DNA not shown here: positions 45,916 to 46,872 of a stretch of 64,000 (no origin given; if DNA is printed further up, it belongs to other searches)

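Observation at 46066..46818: AT-rich orphan ORF with an HEPN-like Rx4H motif immediately downstream of tRNA-Pro(GGG), at the end of the ribosomal supercluster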

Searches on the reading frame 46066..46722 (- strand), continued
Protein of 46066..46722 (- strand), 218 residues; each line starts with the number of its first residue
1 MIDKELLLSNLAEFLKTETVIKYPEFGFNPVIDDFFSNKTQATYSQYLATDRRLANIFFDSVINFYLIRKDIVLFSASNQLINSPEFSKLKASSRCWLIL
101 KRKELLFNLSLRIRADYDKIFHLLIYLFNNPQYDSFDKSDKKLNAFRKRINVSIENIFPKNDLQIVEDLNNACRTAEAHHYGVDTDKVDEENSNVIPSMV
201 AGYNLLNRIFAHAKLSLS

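Call 59: search_solved_structures(query=A3, max_evalue=10, show_alignments=3)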
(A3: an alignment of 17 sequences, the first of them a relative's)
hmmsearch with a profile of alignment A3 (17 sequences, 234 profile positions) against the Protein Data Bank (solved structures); distinct sequences matched with E-value up to 10: 13.
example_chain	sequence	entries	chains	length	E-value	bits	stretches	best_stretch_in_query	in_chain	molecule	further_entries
2riw_A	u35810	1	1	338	0.03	16.9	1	21-99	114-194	Thyroxine-binding globulin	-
2riv_A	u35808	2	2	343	0.032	16.9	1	21-99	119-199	Thyroxine-binding globulin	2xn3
2xn5_A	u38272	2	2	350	0.033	16.8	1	22-99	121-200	THYROXINE-BINDING GLOBULIN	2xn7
2xn6_A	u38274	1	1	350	0.038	16.6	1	22-97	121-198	THYROXINE-BINDING GLOBULIN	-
4yia_A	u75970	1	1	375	0.039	16.6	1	22-98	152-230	Thyroxine-binding globulin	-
2ceo_A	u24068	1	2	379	0.042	16.5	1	22-99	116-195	THYROXINE-BINDING GLOBULIN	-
4x30_A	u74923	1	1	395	0.045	16.4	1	22-99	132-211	Thyroxine-binding globulin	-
3aei_A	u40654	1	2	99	0.1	15.3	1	16-101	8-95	Prefoldin beta subunit 2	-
5sup_A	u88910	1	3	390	0.37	13.4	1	26-109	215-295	ATP-dependent RNA helicase SUB2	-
7apx_F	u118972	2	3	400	0.39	13.3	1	26-109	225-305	ATP-dependent RNA helicase SUB2 | EM14S01-3B_G0007820.mRNA.1.CDS.1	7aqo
5suq_A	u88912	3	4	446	0.45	13.1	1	27-109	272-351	ATP-dependent RNA helicase SUB2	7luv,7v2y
8u8d_D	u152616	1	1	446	0.45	13.1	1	27-109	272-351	RNA helicase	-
8u8e_D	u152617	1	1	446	0.45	13.1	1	27-109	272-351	RNA helicase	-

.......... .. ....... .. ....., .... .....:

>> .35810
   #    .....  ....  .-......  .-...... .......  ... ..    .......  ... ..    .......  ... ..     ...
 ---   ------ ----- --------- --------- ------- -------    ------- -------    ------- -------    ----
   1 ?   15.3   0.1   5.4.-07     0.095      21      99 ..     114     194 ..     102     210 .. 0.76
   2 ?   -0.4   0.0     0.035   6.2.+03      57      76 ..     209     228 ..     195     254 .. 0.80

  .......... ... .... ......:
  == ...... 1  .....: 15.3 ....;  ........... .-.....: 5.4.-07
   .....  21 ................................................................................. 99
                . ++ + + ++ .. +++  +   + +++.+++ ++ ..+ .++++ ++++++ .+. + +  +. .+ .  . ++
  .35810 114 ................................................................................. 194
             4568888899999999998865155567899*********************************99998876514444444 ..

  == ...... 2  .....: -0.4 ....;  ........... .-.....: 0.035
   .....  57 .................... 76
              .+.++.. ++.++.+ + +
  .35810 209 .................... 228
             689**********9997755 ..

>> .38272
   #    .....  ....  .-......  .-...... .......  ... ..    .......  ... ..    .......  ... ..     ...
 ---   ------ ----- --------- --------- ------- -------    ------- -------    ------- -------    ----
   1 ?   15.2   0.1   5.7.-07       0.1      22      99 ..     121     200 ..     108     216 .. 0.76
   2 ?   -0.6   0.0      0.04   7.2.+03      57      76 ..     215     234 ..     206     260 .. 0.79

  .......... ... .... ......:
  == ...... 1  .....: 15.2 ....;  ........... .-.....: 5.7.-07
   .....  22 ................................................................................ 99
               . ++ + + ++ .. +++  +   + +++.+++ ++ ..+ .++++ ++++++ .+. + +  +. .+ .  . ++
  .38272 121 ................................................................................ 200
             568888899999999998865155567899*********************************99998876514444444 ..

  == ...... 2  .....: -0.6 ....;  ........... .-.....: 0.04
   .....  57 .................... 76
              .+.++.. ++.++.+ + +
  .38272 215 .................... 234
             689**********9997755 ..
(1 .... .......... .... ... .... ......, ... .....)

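Call 69: search_protein_families(library=pfam, proteins=[L107:3231-5612:+, L107:5609-7654:+, L107:8505-9158:+, L107:9136-9747:+, L098:8738-9019:+, L098:9016-9315:+, L097:3658-4248:+, L097:4438-4947:+, L093:7402-7680:+, L103:653-1399:+], max_evalue=0.1)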
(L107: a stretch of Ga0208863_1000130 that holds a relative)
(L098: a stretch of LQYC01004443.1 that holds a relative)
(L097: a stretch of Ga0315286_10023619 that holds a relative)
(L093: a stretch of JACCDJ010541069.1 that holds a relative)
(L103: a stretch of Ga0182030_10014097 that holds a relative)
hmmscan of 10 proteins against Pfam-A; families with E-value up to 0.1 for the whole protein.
L107:3231-5612:+ (793 aa): 1 family
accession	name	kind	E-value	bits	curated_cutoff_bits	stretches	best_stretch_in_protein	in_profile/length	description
PF08665.17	PglZ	-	0.001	19.5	25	1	464-512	4-53/179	PglZ domain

L107:5609-7654:+ (681 aa): 6 families
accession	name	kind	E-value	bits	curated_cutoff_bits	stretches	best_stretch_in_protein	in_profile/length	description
PF13337.12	BrxL_ATPase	-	5.5e-129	429.9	25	1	157-472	1-313/313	Lon-like protease BrxL-like, ATPase domain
PF20442.3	BrxL_N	-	1.4e-43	148.4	28.2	1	14-144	2-132/132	BREX system Lon protease-like protein BrxL N-terminal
PF05362.19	Lon_C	-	6e-05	23.1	21.1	1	542-679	65-203/205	Lon protease (S16) C-terminal proteolytic domain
PF13541.12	ChlI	-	0.00067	20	27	1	558-646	32-119/121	Subunit ChlI of Mg-chelatase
PF01695.23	IstB_IS21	-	0.014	15.4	24.1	1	211-239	81-109/238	IstB-like ATP binding protein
PF00557.29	Peptidase_M24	-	0.029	14.6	23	1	435-533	128-199/208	Metallopeptidase family M24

L107:8505-9158:+ (217 aa): 1 family
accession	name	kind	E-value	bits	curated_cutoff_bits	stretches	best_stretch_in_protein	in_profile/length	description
PF18734.6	HEPN_AbiU2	-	1.1e-22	80.9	26.8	1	9-183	5-191/193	AbiU2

L107:9136-9747:+ (203 aa): 0 families

L098:8738-9019:+ (93 aa): 1 family
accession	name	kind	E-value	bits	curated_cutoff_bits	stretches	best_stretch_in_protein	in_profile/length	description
PF02604.26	PhdYeFM_antitox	-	3.8e-16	59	29.8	1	9-68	2-61/74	Antitoxin Phd_YefM, type II toxin-antitoxin system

L098:9016-9315:+ (99 aa): 1 family
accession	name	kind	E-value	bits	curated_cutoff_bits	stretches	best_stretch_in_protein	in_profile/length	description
PF05016.21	ParE_toxin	-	8.7e-17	61.9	23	1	4-90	1-87/89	ParE toxin of type II toxin-antitoxin system, parDE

L097:3658-4248:+ (196 aa): 0 families

L097:4438-4947:+ (169 aa): 2 families
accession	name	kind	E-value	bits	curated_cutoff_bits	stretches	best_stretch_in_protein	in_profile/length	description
PF22016.2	DUF6933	-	1.1e-29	103.8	27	1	3-152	1-156/157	Domain of unknown function (DUF6933)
PF19551.4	DUF6074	-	0.057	14.1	27.2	0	60-98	30-68/83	Family of unknown function (DUF6074)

L093:7402-7680:+ (92 aa): 1 family
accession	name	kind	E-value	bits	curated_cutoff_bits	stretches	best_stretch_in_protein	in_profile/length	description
PF09954.14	DUF2188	-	1.6e-07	31.8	22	1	19-81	2-62/62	Uncharacterized protein conserved in bacteria (DUF2188)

L103:653-1399:+ (248 aa): 1 family
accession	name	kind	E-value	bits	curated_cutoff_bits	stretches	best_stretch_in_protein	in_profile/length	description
PF13491.11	FtsK_4TM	-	0.017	15.2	23.1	1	17-92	76-150/171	4TM region of DNA translocase FtsK/SpoIIIE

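Call 70: search_protein_families(library=padloc, proteins=[L107:3231-5612:+, L107:5609-7654:+, L107:8505-9158:+, L107:9136-9747:+, L098:8738-9019:+, L098:9016-9315:+, L097:3658-4248:+, L097:4438-4947:+, L107:7671-8375:+, L092:7677-8384:+], max_evalue=0.1)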
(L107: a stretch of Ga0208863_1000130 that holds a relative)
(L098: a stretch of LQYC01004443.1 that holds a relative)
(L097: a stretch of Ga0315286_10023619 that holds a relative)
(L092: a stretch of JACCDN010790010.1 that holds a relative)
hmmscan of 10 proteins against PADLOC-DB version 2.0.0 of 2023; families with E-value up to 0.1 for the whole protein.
L107:3231-5612:+ (793 aa): 8 families
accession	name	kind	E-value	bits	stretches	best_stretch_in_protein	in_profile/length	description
PDLC02566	PglZ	-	0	1041.7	1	2-790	4-773/774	PglZ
PDLC02561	PglZ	-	2.2e-09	34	1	567-712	584-735/840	PglZ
PDLC02545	PglZ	-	2.7e-08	30.7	1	462-705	406-648/750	PglZ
PDLC02548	PglZ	-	5.2e-06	23.1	2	583-704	624-752/961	PglZ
PDLC02562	PglZ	-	0.00013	18.5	1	464-620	474-645/730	PglZ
PDLC02564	PglZ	-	0.00013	18.5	1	667-705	696-737/855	PglZ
PDLC02563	PglZ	-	0.00017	18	0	659-709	678-730/831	PglZ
PDLC02559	PglZ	-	0.00036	16.9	1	335-512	343-524/860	PglZ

L107:5609-7654:+ (681 aa): 6 families
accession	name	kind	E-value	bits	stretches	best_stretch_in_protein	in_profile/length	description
PDLC02506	BrxL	-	2.1e-298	989.3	1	2-679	3-677/680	BrxL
PDLC02508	BrxL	-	3e-150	499.8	1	6-490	3-481/698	BrxL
PDLC02509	BrxL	-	4.5e-100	333.8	2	155-471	197-515/535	BrxL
PDLC02505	BrxL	-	5.3e-71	238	1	27-469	25-471/482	BrxL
PDLC02507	BrxL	-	3.2e-50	169.4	1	15-431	22-433/482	BrxL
PDLC02630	DrmD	-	0.03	11.9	1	213-246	92-125/260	DrmD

L107:8505-9158:+ (217 aa): 1 family
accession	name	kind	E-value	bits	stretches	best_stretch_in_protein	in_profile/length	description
PDLC03070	Specificity_I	-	0.011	12.8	0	143-183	95-136/435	Type I specificity subunit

L107:9136-9747:+ (203 aa): 0 families

L098:8738-9019:+ (93 aa): 0 families

L098:9016-9315:+ (99 aa): 0 families

L097:3658-4248:+ (196 aa): 0 families

L097:4438-4947:+ (169 aa): 1 family
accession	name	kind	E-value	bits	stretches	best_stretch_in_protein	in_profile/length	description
PDLC05054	PDC-S63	-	8.6e-09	33.4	1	17-123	30-139/190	-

L107:7671-8375:+ (234 aa): 0 families

L092:7677-8384:+ (236 aa): 0 families

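Call 72: fold_search(model_id=the predicted structure, library=pdb)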
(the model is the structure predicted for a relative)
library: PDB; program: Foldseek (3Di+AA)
matches with E <= 10: 221; with E <= 0.001: 0
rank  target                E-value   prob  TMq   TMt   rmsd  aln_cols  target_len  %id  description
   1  4tql_A                3.5e-01  0.14  0.16  0.16  29.3       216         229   13  Computationally designed three helix bundle (released 2014-10-15)
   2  6n1l                  5.9e-01  0.60  0.29  0.39   8.1       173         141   13  The complement inhibitory domain of B. burgdorferi BBK32. (released 2019-03-27)
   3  6ixf_A                6.7e-01  0.16  0.23  0.23  28.6       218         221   10  Crystal structure of SeMet apo SH3BP5 (P41) (released 2019-03-20)
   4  5fb7_A                9.7e-01  0.12  0.19  0.23  16.4       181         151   12  Ligand binding domain 2 of Penicillium marneffei MP1 protein complexed with multiple arachidonic acids (released 2016-12-14)
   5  3rh3_A                1.0e+00  0.10  0.18  0.17  18.1       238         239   13  Crystal structure of an Uncharacterized DUF3829-like protein (BT_1908) from BACTEROIDES THETAIOTAOMICRON VPI-5482 at 2 (released 2011-05-04)
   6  7bxo_F                1.1e+00  0.77  0.40  0.59   5.6       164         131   10  Crystal structure of the toxin-antitoxin with AMP-PNP (released 2020-09-30)
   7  5xg2                  1.2e+00  0.08  0.16  0.15  43.1       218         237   11  Crystal structure of a coiled-coil segment (residues 345-468 and 694-814) of Pyrococcus yayanosii Smc (released 2017-06-07)
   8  5m4y_A                1.2e+00  0.13  0.20  0.23  16.1       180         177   11  Crystal structure of the Sec3/Sso2 complex at 2.20 angstrom resolution (released 2017-02-08)
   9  5fb7_C                1.2e+00  0.08  0.16  0.19  16.5       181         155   12  Ligand binding domain 2 of Penicillium marneffei MP1 protein complexed with multiple arachidonic acids (released 2016-12-14)
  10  9qwr_B                1.3e+00  0.21  0.26  0.31  21.7       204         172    9  MIC60 helical bundle dimer (released 2026-02-25)
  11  4tql_B                1.3e+00  0.06  0.16  0.15  29.4       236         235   11  Computationally designed three helix bundle (released 2014-10-15)
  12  5nl6_A                1.3e+00  0.06  0.15  0.14  26.0       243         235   13  The crystal structure of the two spectrin repeat domains from Entamoeba histolytica (released 2018-05-16)
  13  8s2p_AAA              1.4e+00  0.11  0.21  0.23  25.9       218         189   12  Crystal structure of Borrelia burgdorferi paralogous family 12 outer surface protein BBH37 (space group p21) (released 2025-03-05)
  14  5csd_D                1.4e+00  0.09  0.17  0.21  16.4       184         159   12  Ligand binding domain 2 of Penicillium marneffei MP1 protein in complex with arachidonic acids (released 2016-07-27)
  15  5j1g_A                1.5e+00  0.16  0.28  0.27  19.3       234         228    8  Structure of the spectrin repeats 7 and 8 of the plakin domain of plectin (released 2016-07-20)
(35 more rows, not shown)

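Call 74: predict_structure(alignment_id=A4)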
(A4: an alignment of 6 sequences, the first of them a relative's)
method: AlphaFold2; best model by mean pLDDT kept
length: 236 residues; sequences in the alignment: 6
mean_pLDDT: 81.9   pTM: 0.81
mean pLDDT of the five models: 81.9, 81.9, 81.6, 81.1, 79.2
residues with pLDDT >= 90: 82; 70-90: 114; 50-70: 28; < 50: 12
segments of 3 or more residues with pLDDT < 50: 1-3, 183-186, 232-236
pLDDT, mean of each block of 10 residues (from residue 1): 59 87 90 75 66 84 92 91 80 83 91 91 93 91 94 87 88 83 54 75 82 90 82 43
secondary structure, 60 per line:
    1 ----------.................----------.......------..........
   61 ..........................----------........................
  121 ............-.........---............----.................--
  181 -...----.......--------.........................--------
elements in order: H11-27 H38-44 H51-86 H97-132 H134-142 H146-157 H162-178 H189-195 H204-228

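Call 83: search_dna_similar(query=L092:7677-8384:+, collection=plasmids, mode=protein, max_evalue=0.001, max_rows=15)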
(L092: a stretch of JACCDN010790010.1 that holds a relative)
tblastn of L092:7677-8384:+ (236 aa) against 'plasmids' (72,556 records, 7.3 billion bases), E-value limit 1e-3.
No match.

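Call 84: search_dna_similar(query=L092:7677-8384:+, collection=phages, mode=protein, max_evalue=0.001, max_rows=15)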
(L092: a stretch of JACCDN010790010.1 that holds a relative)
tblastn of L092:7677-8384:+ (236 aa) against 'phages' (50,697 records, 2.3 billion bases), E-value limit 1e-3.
No match.

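Call 100: search_protein_families(library=ncbifam, alignment_id=A3, max_evalue=1)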
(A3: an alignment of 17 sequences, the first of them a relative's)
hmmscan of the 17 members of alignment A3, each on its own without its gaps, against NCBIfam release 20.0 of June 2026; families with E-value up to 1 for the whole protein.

A. member 1, P0001 (218 aa): 0 families

B. families by the number of members that match (of 17 scanned): 2 families
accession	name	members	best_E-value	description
NF003290.0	PRK04286.1-6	1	0.0045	hypothetical protein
NF003472.0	PRK05101.1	1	0.15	galactokinase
